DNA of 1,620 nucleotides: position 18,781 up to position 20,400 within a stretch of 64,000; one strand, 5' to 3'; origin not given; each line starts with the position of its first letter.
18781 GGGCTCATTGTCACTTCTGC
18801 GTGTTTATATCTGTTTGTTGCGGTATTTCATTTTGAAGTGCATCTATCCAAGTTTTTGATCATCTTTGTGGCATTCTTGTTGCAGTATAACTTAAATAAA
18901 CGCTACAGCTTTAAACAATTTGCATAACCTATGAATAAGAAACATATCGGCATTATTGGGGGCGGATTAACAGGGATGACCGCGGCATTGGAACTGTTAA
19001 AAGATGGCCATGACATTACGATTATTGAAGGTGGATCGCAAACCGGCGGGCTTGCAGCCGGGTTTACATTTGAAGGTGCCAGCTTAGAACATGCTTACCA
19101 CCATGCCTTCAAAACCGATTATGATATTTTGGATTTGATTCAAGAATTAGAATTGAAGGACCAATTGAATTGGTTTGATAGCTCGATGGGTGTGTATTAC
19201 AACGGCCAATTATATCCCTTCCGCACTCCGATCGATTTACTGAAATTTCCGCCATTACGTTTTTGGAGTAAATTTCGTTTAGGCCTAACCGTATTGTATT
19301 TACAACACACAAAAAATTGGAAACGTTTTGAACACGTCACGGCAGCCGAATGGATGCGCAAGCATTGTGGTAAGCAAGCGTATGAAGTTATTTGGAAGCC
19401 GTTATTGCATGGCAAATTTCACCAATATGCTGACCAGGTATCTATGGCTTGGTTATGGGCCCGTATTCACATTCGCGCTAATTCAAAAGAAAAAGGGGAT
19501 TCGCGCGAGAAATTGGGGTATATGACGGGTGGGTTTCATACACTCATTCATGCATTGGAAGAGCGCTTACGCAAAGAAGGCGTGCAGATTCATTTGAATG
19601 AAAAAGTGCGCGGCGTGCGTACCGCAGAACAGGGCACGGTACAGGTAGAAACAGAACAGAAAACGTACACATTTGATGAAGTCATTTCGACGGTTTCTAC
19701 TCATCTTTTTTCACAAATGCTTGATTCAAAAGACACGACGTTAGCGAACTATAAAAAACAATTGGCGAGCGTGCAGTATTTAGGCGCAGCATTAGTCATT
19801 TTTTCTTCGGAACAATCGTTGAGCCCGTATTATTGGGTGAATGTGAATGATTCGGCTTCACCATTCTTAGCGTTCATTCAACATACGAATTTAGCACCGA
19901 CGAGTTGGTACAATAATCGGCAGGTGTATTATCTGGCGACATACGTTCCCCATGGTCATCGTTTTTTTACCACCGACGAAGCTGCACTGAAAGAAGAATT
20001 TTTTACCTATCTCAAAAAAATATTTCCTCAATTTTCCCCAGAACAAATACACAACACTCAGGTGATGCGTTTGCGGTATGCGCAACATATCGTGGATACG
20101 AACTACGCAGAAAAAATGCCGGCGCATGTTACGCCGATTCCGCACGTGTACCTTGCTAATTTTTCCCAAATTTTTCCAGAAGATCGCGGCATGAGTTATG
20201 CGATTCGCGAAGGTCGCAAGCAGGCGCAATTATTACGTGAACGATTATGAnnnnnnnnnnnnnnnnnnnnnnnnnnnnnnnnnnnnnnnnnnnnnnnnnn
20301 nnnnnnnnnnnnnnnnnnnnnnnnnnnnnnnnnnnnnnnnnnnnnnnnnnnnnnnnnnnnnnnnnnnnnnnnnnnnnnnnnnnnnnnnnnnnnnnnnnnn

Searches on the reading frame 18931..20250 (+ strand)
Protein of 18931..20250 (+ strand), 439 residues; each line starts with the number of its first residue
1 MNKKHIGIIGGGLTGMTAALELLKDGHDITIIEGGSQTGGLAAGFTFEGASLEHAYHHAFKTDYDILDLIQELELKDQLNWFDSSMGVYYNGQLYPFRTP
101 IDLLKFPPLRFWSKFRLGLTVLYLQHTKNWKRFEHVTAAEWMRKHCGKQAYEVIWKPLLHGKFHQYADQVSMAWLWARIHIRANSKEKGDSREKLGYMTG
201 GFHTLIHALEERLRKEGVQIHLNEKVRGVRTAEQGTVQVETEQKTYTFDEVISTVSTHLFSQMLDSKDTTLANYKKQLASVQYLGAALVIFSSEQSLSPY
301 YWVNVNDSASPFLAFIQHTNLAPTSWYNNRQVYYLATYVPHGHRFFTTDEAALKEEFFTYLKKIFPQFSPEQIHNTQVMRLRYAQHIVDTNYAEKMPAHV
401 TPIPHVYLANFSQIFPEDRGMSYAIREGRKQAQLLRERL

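Call 15: search_protein_families(library=pfam, proteins=[window:18931-20250:+], max_evalue=0.001)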
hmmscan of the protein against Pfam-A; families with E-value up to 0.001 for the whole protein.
window:18931-20250:+ (439 aa): 11 families
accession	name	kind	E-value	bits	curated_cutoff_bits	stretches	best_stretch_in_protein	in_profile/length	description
PF01593.30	Amino_oxidase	-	1.5e-31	110.6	19.8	1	13-433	1-440/443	Flavin containing amine oxidoreductase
PF01266.30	DAO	-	4.1e-13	50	27.9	1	6-368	2-300/353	FAD dependent oxidoreductase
PF13450.12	NAD_binding_8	-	1.7e-10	41.5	21.9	1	8-72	1-67/68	NAD(P)-binding Rossmann-like domain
PF07992.20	Pyr_redox_2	-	4.5e-09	36.6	26.1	0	6-38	3-31/291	Pyridine nucleotide-disulphide oxidoreductase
PF03486.20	HI0933_like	-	7.5e-08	32.5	50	1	199-254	105-161/244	HI0933-like protein Rossmann domain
PF00070.33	Pyr_redox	-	3.7e-07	31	22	0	207-242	44-80/82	Pyridine nucleotide-disulphide oxidoreductase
PF12831.13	FAD_oxidored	-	1.3e-06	28.4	27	1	8-44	4-40/416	FAD dependent oxidoreductase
PF00890.30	FAD_binding_2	-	5e-05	23.1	20.4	1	8-42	4-37/414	FAD binding domain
PF13738.12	Pyr_redox_3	-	0.00019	21.3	30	0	3-36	164-197/305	Pyridine nucleotide-disulphide oxidoreductase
PF13454.12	NAD_binding_9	-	0.00029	21.3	21.8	0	205-256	102-153/155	FAD-NAD(P)-binding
PF01494.25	FAD_binding_3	-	0.00093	18.9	22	0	6-39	4-37/349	FAD binding domain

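Call 29: search_solved_structures(query=window:18931-20250:+, max_evalue=0.001)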
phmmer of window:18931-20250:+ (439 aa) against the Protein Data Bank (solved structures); distinct sequences matched with E-value up to 0.001: 20.
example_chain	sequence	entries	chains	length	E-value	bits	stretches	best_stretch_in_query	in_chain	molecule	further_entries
1sez_A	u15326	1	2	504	2.4e-08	36.3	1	3-173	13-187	Protoporphyrinogen oxidase, mitochondrial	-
3lov_A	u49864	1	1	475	2.7e-07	32.9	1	1-176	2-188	Protoporphyrinogen oxidase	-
3nrn_A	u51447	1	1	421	3.3e-07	32.6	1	8-282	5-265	uncharacterized protein PF1083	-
4rep_A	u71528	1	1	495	2.3e-06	29.8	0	197-257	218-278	Gamma-carotene desaturase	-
3rha_A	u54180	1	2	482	4.7e-06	28.8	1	5-85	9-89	Putrescine oxidase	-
5mog_A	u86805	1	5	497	7.5e-06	28.1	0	6-237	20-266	Phytoene dehydrogenase, chloroplastic/chromoplastic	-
9t73_B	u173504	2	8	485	4.8e-05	25.5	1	4-294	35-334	Tetrapodal ancestor of L-amino acid oxidases: I224A-Q225H-P361-PREGA-L367 bound to phenyla | Tetrapodal ancestor of L-amino acid oxidase: I224A-Q225H-P361-PREGA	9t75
9qs1_A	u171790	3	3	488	5.6e-05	25.2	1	4-296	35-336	Tetrapodal ancestor of L-amino acis oxidases | Tetrapodal ancestor of L-amino acid oxidases | Tetrapodal ancestor of L-amino acid oxidases co-crystallised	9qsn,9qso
9run_A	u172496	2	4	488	5.6e-05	25.2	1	4-296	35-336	Tetrapodal ancestor of L-amino acid oxidase: Q225H-W377I double mutant | Tetrapodal ancestor of L-amino acid oxidases: W377I mutant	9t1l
9rvj_A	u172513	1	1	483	7e-05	24.9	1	4-296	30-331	Tetrapodal ancestor of L-amino acid oxidase: Q225H - W377I double mutant with phenylalanin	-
9rum_A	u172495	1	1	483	7.8e-05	24.8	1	4-295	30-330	Tetrapodal ancestor of L-amino acid oxidase: Q225A mutant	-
9rvh_A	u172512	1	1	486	0.00011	24.3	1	4-293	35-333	Tetrapodal ancestor of L-amino acid oxidase: Q225A-Loop (P361-PREGA-L367) mutant with phen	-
2yg6_A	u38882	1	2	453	0.00016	23.7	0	4-78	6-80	PUTRESCINE OXIDASE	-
5z2g_A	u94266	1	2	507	0.00028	22.9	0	2-42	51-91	L-amino acid oxidase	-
7rt0_A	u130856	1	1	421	0.00066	21.7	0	5-48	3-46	4-methylaminobutanoate oxidase (methylamine-forming)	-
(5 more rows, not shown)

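Call 63: search_protein_families(library=ncbifam, proteins=[window:18931-20250:+], max_evalue=0.00001)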
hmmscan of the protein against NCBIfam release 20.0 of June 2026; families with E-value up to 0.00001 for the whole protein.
window:18931-20250:+ (439 aa): 26 families (the best 25 are shown)
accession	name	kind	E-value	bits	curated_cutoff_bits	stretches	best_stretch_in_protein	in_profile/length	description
NF005560.0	PRK07233.1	equivalog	2.2e-149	498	252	1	5-437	2-430/435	hypothetical protein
TIGR03467.1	HpnE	equivalog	1.9e-26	93.4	283.05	1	8-409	3-402/430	hydroxysqualene dehydroxylase HpnE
NF005547.0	PRK07208.1-3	equivalog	1e-25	90.4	380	1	2-308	3-311/465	hypothetical protein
NF005548.0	PRK07208.1-4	equivalog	2.2e-20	72.7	389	1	2-396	2-408/488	hypothetical protein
NF005545.0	PRK07208.1-1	equivalog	1.5e-16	59.9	451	1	5-179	9-179/504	hypothetical protein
TIGR00562.1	proto_IX_ox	equivalog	2.4e-13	49.5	97.85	1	3-173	2-175/470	protoporphyrinogen oxidase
NF008845.0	PRK11883.1-5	equivalog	3.1e-13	48.9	560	1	2-270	3-297/468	protoporphyrinogen oxidase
NF008841.0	PRK11883.1-1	equivalog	8.5e-13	48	517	1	3-278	3-294/453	protoporphyrinogen oxidase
NF058655.1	CrtID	equivalog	5.2e-12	45.3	640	1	197-270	214-288/478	bifunctional phytoene desaturase/3,4-desaturase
TIGR02731.1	phytoene_desat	equivalog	4.4e-11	42.2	569.4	1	6-410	2-427/453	15-cis-phytoene desaturase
TIGR02733.1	desat_CrtD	equivalog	6.1e-11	41.7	549.7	0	197-293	226-327/492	C-3',4' desaturase CrtD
TIGR02732.1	zeta_caro_desat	equivalog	1.6e-10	40.5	622.15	1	6-79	2-76/474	9,9'-di-cis-zeta-carotene desaturase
NF005549.0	PRK07208.1-5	equivalog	1.1e-09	37.3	587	1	2-73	3-78/534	hypothetical protein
TIGR02734.1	crtI_fam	subfamily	2.3e-09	36.5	238.1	0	197-290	212-306/504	phytoene desaturase family protein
TIGR00275.1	TIGR00275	subfamily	2.9e-09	36.2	183.8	0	203-292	106-193/401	aminoacetone oxidase family FAD-binding enzyme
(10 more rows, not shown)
